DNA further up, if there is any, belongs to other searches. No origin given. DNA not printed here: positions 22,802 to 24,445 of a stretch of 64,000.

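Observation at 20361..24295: fhs / metF-like / GcvT-like trio resembling the LigH-MetF-LigM THF-dependent demethylation module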

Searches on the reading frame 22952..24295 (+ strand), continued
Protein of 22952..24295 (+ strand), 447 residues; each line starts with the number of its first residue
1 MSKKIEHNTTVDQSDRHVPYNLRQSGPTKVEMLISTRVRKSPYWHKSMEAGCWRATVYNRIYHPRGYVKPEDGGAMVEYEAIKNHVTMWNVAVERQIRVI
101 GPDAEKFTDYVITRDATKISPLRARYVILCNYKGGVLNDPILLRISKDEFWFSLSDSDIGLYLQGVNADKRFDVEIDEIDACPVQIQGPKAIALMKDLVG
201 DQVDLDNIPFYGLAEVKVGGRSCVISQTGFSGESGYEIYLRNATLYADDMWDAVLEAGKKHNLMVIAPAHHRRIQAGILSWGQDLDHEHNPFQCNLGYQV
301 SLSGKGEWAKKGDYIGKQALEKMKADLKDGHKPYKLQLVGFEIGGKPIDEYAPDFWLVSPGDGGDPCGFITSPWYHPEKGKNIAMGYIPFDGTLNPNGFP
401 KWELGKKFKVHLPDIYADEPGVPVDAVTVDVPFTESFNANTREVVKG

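Call 50: find_homologous_proteins(query=P0243)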
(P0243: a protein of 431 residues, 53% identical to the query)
Query P0243 (431 aa): 7295 proteins with E <= 0.001 among 8000 candidates; the best 120 are listed.
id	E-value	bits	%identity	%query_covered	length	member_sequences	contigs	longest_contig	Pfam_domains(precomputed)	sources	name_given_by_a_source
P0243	4.3e-296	1000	100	100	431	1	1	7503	PF01571.27,PF08669.18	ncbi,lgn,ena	-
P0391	2.0e-238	810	81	100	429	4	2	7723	PF01571.27,PF08669.18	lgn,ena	-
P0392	1.2e-234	797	78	100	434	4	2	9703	PF01571.27,PF08669.18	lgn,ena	-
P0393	7.6e-229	778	76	100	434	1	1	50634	PF01571.27,PF08669.18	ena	-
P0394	6.1e-221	752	75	99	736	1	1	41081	PF01571.27,PF08669.18,PF02219.24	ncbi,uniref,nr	ncbi:glycine cleavage T C-terminal barrel domain-containing protein [Facilibium subflavum]|uniref:gl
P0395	1.2e-211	721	70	100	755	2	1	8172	PF01571.27,PF08669.18,PF02219.24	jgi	jgi:aminomethyltransferase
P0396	1.6e-205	701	69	98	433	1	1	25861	PF01571.27,PF08669.18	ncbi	ncbi:MAG: glycine cleavage T C-terminal barrel domain-containing protein [Francisellaceae bacterium]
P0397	1.6e-190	652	71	94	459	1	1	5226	PF01571.27,PF08669.18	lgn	-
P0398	9.7e-190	649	69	94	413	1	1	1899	PF01571.27,PF08669.18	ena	-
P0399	7.3e-187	640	69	94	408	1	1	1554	PF01571.27,PF08669.18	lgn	-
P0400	3.5e-184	631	69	93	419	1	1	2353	PF01571.27,PF08669.18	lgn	-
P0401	4.3e-184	631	67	95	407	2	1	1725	PF01571.27,PF08669.18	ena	-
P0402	1.5e-183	629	68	94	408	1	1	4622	PF01571.27,PF08669.18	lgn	-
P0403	3.2e-183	628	66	95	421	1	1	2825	PF01571.27,PF08669.18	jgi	-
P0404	1.3e-180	619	67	94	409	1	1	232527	PF01571.27,PF08669.18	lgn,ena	-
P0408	1.7e-177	609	65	94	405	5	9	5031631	PF01571.27,PF08669.18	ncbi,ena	-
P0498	9.4e-159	547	60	94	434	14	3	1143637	PF01571.27,PF08669.18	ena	-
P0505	5.1e-158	545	60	94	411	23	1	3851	PF01571.27,PF08669.18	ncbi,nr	ncbi:MAG: glycine cleavage T C-terminal barrel domain-containing protein [Chloroflexota bacterium]|n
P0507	1.9e-157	543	58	94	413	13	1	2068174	PF01571.27,PF08669.18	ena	-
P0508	2.4e-157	543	57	99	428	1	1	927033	PF01571.27,PF08669.18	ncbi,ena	-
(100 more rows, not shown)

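Call 51: find_encoding_contigs(protein=P0394, flank=8000, max_places=2)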
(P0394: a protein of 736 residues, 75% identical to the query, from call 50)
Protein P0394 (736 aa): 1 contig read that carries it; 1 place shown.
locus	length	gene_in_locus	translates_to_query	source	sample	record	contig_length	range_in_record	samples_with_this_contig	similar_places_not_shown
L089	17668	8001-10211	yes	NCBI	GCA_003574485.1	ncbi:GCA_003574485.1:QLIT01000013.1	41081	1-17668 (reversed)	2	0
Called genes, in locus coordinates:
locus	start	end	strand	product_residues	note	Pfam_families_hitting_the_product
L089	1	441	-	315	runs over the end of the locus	PF03372:Exo_endo_phos, PF22669:Exo_endo_phos2 (weak)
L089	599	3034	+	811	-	PF01266:DAO, PF07992:Pyr_redox_2 (faint), PF16350:FAO_M, PF01571:GCV_T, PF08669:GCV_T_C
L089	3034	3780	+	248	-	PF01012:ETF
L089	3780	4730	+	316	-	PF01012:ETF, PF00766:ETF_alpha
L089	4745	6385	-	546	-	PF00890:FAD_binding_2 (weak), PF01266:DAO (faint), PF01946:Thi4 (weak), PF13450:NAD_binding_8 (weak), PF21162:ETFQO_UQ-bd, PF05187:Fer4_ETF_QO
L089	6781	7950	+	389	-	PF00389:2-Hacid_dh, PF02826:2-Hacid_dh_C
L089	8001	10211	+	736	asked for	PF02219:MTHFR (weak), PF01571:GCV_T, PF08669:GCV_T_C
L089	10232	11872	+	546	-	PF01268:FTHFS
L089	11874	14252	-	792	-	-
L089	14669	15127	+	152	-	PF00692:dUTPase, PF22769:DCD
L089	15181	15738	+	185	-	PF01066:CDP-OH_P_transf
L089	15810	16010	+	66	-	PF04070:DUF378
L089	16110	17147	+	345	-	PF00154:RecA_N, PF08423:Rad51, PF06745:ATPase (weak), PF27531:MT3502_N, PF21096:RecA_C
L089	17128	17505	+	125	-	PF02631:RecX_HTH2 (weak)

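Call 52: find_encoding_contigs(protein=P0408, flank=8000, max_places=2)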
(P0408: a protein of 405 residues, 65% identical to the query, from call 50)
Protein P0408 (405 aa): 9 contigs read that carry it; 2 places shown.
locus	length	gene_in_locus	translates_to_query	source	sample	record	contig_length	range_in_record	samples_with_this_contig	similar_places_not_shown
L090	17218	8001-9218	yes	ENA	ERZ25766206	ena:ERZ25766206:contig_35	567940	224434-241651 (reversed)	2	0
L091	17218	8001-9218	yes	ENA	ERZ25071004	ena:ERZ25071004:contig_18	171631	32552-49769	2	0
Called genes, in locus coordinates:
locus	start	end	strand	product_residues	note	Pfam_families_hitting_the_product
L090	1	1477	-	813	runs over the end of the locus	PF01266:DAO, PF13738:Pyr_redox_3 (faint), PF16350:FAO_M, PF01571:GCV_T, PF08669:GCV_T_C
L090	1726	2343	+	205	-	PF00702:Hydrolase, PF13419:HAD_2, PF13242:Hydrolase_like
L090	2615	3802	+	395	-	PF06155:GBBH-like_N, PF02668:TauD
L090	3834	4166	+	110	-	PF01966:HD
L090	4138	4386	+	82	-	-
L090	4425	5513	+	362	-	PF01717:Meth_synt_2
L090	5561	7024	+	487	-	PF00171:Aldedh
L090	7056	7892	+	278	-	PF00106:adh_short, PF08659:KR, PF13561:adh_short_C2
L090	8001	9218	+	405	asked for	PF01571:GCV_T, PF08669:GCV_T_C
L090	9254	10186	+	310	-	PF05853:BKACE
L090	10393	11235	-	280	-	PF12760:Zn_ribbon_IS1595, PF12762:DDE_Tnp_IS1595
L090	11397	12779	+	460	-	-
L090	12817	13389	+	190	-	-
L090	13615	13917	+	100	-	-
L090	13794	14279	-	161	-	PF12760:Zn_ribbon_IS1595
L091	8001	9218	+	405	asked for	PF01571:GCV_T, PF08669:GCV_T_C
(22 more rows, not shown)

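Call 53: find_encoding_contigs(protein=P0507, flank=8000, max_places=1)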
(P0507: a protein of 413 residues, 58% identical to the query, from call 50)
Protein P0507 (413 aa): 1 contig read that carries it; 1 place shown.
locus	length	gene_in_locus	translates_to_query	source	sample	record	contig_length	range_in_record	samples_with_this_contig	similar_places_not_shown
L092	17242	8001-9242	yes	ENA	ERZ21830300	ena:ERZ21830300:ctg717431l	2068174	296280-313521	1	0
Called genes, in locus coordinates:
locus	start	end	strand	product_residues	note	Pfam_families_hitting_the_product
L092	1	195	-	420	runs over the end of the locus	PF03453:MoeA_N, PF00994:MoCF_biosynth, PF03454:MoeA_C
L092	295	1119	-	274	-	PF02771:Acyl-CoA_dh_N, PF02770:Acyl-CoA_dh_M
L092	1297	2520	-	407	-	PF02771:Acyl-CoA_dh_N, PF02770:Acyl-CoA_dh_M, PF00441:Acyl-CoA_dh_1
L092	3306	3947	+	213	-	PF01936:NYN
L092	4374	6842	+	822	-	PF00890:FAD_binding_2 (weak), PF01266:DAO, PF13450:NAD_binding_8 (faint), PF16350:FAO_M, PF01571:GCV_T, PF08669:GCV_T_C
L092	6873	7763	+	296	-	PF02219:MTHFR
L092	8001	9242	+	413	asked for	PF01571:GCV_T, PF08669:GCV_T_C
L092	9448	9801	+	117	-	PF01521:Fe-S_biosyn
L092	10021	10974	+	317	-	PF01571:GCV_T, PF25455:Beta-barrel_CAF17_C (faint), PF08669:GCV_T_C (weak)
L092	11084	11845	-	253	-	PF23441:SDR (weak), PF00106:adh_short, PF08659:KR, PF13561:adh_short_C2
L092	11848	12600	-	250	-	PF00106:adh_short, PF08659:KR, PF13561:adh_short_C2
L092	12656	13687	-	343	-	PF02504:FA_synthesis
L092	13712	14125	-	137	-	PF01575:MaoC_dehydratas, PF13452:FAS1_DH_region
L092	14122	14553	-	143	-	PF13452:FAS1_DH_region (weak)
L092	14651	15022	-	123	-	-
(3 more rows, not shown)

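Call 54: find_encoding_contigs(protein=P0508, flank=8000, max_places=1)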
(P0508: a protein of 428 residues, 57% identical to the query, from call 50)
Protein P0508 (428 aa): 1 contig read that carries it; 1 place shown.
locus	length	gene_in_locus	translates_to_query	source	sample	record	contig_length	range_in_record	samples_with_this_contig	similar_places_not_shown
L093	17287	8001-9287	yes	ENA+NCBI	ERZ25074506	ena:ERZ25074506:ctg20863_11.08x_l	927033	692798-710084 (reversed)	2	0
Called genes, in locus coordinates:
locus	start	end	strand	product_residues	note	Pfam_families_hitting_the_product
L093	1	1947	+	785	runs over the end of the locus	PF07731:Cu-oxidase_2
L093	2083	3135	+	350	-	-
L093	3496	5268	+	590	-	PF13505:OMP_b-brl, PF01389:OmpA_membrane (faint)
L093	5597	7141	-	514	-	PF02028:BCCT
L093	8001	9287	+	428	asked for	PF01571:GCV_T, PF08669:GCV_T_C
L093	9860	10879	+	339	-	PF01965:DJ-1_PfpI, PF00165:HTH_AraC (weak), PF12833:HTH_18, PF00165:HTH_AraC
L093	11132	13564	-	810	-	PF01266:DAO, PF13454:NAD_binding_9 (faint), PF13738:Pyr_redox_3 (faint), PF16350:FAO_M, PF01571:GCV_T, PF08669:GCV_T_C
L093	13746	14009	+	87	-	-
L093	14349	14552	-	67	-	PF03884:YacG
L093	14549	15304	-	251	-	PF02545:Maf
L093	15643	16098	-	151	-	PF01451:LMWPc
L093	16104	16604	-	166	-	PF06793:UPF0262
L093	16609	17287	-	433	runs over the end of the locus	PF00815:Histidinol_dh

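Call 55: find_encoding_contigs(protein=P0498, flank=8000, max_places=1)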
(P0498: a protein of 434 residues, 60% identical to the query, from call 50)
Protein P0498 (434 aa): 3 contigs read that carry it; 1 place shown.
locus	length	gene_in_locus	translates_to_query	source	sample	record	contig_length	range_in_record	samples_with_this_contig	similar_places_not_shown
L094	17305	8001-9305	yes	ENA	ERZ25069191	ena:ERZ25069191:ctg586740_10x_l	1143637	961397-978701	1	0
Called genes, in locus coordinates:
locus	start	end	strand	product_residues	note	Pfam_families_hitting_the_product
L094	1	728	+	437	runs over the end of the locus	PF13701:DDE_Tnp_1_4, PF01609:DDE_Tnp_1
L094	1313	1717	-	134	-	PF01042:Ribonuc_L-PSP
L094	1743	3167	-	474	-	PF00221:Lyase_aromatic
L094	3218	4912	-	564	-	PF17391:Urocanase_N, PF01175:Urocanase, PF17392:Urocanase_C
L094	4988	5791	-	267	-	PF01979:Amidohydro_1, PF07969:Amidohydro_3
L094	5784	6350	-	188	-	PF07969:Amidohydro_3 (faint), PF01979:Amidohydro_1 (weak)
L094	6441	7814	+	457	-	PF22429:HutF_N, PF01979:Amidohydro_1, PF07969:Amidohydro_3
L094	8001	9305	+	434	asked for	PF01571:GCV_T, PF08669:GCV_T_C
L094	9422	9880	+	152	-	PF11695:DUF3291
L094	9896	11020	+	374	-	PF01168:Ala_racemase_N, PF14031:D-ser_dehydrat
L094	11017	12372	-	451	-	PF00355:Rieske, PF19301:LigXa_C (weak), PF19112:VanA_C (faint)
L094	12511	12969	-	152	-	PF13577:SnoaL_4 (weak), PF00866:Ring_hydroxyl_B (faint)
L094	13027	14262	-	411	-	PF00355:Rieske, PF00848:Ring_hydroxyl_A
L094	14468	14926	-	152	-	PF13577:SnoaL_4, PF00866:Ring_hydroxyl_B (faint)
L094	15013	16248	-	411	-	PF00355:Rieske, PF00848:Ring_hydroxyl_A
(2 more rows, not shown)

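Call 56: find_encoding_contigs(protein=P0505, flank=8000, max_places=1)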
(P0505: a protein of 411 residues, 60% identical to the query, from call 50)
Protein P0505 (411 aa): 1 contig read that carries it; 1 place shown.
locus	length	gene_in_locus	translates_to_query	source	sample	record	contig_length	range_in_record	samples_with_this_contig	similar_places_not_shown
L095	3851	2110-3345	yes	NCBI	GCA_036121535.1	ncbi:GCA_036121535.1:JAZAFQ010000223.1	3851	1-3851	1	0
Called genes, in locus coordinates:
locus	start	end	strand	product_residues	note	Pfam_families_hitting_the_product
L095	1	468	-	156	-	?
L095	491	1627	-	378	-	PF00005:ABC_tran, PF13304:AAA_21 (faint), PF00571:CBS (faint)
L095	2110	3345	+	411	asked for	PF01571:GCV_T, PF08669:GCV_T_C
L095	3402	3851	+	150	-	PF01266:DAO, PF13450:NAD_binding_8 (weak)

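Call 65: find_related_loci(query=A3, collection=metagenome_contigs, flank=8000)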
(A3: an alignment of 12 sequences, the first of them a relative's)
Query A3 (405 aa) in metagenome_contigs; peptide patterns used: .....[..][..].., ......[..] (x = any residue, [..] = any of these).
600 stretches matched a pattern (row limit reached: there are more); 381 encode a relative of the query (tblastn E <= 1e-3); the best 80 are kept; 80 distinct loci.
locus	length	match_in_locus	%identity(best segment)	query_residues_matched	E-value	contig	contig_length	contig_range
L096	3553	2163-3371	72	1-404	0e+0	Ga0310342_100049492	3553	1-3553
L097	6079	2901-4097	71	7-405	0e+0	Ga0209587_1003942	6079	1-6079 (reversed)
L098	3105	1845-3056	65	1-404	0e+0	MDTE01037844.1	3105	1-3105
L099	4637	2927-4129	67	3-403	0e+0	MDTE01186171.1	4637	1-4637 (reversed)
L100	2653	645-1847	66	3-403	0e+0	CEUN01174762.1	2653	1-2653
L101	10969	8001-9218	64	3-405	0e+0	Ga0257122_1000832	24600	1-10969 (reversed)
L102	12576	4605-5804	67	7-405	0e+0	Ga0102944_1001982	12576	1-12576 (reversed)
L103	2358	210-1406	66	4-402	0e+0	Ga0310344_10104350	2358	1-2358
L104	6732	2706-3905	66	4-403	0e+0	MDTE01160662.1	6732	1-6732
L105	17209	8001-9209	65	1-403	5e-180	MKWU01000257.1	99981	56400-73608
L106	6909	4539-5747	65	1-405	7e-179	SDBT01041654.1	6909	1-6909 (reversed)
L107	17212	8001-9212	65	1-403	6e-178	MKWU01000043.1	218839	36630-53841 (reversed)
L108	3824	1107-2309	65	3-405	0e+0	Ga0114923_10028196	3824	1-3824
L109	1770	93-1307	63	1-405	0e+0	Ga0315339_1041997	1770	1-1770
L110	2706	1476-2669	66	4-403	0e+0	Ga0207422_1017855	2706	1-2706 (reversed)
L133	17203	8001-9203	57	7-395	5e-145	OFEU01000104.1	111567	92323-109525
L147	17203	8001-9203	57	7-395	2e-143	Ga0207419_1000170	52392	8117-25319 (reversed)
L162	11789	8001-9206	57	7-395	7e-142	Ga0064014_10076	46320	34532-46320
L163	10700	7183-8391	54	5-395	1e-141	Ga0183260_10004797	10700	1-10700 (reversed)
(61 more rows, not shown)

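Call 82: predict_structure(alignment_id=A4)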
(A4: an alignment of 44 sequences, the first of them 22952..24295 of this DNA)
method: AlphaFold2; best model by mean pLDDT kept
length: 447 residues; sequences in the alignment: 44
mean_pLDDT: 85.1   pTM: 0.87
mean pLDDT of the five models: 85.1, 84.8, 83.9, 83.1, 82.2
residues with pLDDT >= 90: 237; 70-90: 153; 50-70: 33; < 50: 24
segments of 3 or more residues with pLDDT < 50: 1-10, 436-447
pLDDT, mean of each block of 10 residues (from residue 1): 33 64 68 73 93 85 88 90 90 84 97 88 90 91 95 89 96 96 91 95 90 92 86 81 94 96 85 82 87 87 59 88 89 90 94 88 91 91 93 84 93 94 95 58 31
secondary structure, 60 per line:
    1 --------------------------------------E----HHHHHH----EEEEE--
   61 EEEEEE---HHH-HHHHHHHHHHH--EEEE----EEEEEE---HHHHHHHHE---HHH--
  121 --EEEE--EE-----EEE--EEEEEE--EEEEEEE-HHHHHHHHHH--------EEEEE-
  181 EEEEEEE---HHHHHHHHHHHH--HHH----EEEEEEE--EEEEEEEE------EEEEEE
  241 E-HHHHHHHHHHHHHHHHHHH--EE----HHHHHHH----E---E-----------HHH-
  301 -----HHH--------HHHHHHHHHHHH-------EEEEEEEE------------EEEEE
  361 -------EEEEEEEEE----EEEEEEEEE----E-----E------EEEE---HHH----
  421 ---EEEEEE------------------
elements in order: H44-49 E54-58 E61-66 H74-84 E87-90 E95-100 H104-111 E123-126 E136-138 E141-146 E149-155 H157-166 E175-179 E181-187 H191-202 E212-218 E221-228 E235-241 H243-261 H270-276 H317-328 E336-343 E356-360 E368-376 E381-389 E407-410 E424-429

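Call 87: fold_search(model_id=the predicted structure, library=pdb)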
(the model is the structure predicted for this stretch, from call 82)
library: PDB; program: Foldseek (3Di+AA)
matches with E <= 10: 477; with E <= 0.001: 57
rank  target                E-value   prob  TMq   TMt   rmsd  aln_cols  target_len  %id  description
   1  3tfh_A                5.1e-35  1.00  0.77  0.93   2.3       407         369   26  DMSP-dependent demethylase from P. ubique - apo (released 2011-12-28)
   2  1woo                  1.6e-33  1.00  0.72  0.89   2.3       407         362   26  Crystal structure of T-protein of the Glycine Cleavage System (released 2004-09-07)
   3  1wos                  3.2e-33  1.00  0.72  0.88   2.5       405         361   27  Crystal Structure of T-protein of the Glycine Cleavage System (released 2004-09-07)
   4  1yx2_B                2.0e-32  1.00  0.71  0.87   3.1       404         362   24  Crystal Structure of the Probable Aminomethyltransferase from Bacillus subtilis (released 2005-04-05)
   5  1yx2_A                2.2e-32  1.00  0.70  0.86   3.3       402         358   24  Crystal Structure of the Probable Aminomethyltransferase from Bacillus subtilis (released 2005-04-05)
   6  1v5v_A                1.5e-30  1.00  0.72  0.81   3.0       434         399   22  Crystal Structure of a Component of Glycine Cleavage System: T-protein from Pyrococcus horikoshii OT3 at 1.5 A Resolut (released 2004-10-26)
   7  4p9s_A                3.3e-30  1.00  0.74  0.42   3.8       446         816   18  Crystal structure of the mature form of rat DMGDH (released 2014-06-18)
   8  4pab_A                5.2e-30  1.00  0.76  0.43   3.4       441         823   19  Crystal structure of the precursor form of rat DMGDH complexed with tetrahydrofolate (released 2014-06-18)
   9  5l46_B                6.1e-30  1.00  0.75  0.43   3.2       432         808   20  Crystal structure of human dimethylglycine-dehydrogenase (released 2016-08-17)
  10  4pab_B                1.3e-29  1.00  0.75  0.42   3.6       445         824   19  Crystal structure of the precursor form of rat DMGDH complexed with tetrahydrofolate (released 2014-06-18)
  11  1wsr_A                7.3e-29  1.00  0.72  0.86   2.7       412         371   20  Crystal Structure of Human T-protein of Glycine Cleavage System (released 2005-08-16)
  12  1pj6                  7.3e-29  1.00  0.70  0.39   4.9       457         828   21  Crystal structure of dimethylglycine oxidase of Arthrobacter globiformis in complex with folic acid (released 2003-10-07)
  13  5l46_A                3.8e-28  1.00  0.74  0.42   3.3       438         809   20  Crystal structure of human dimethylglycine-dehydrogenase (released 2016-08-17)
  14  3gsi                  3.8e-28  1.00  0.69  0.39   5.1       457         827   21  Crystal structure of D552A dimethylglycine oxidase mutant of Arthrobacter globiformis in complex with tetrahydrofolate (released 2009-04-14)
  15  1pj5                  4.0e-28  1.00  0.72  0.40   4.0       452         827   20  Crystal structure of dimethylglycine oxidase of Arthrobacter globiformis in complex with acetate (released 2003-10-07)
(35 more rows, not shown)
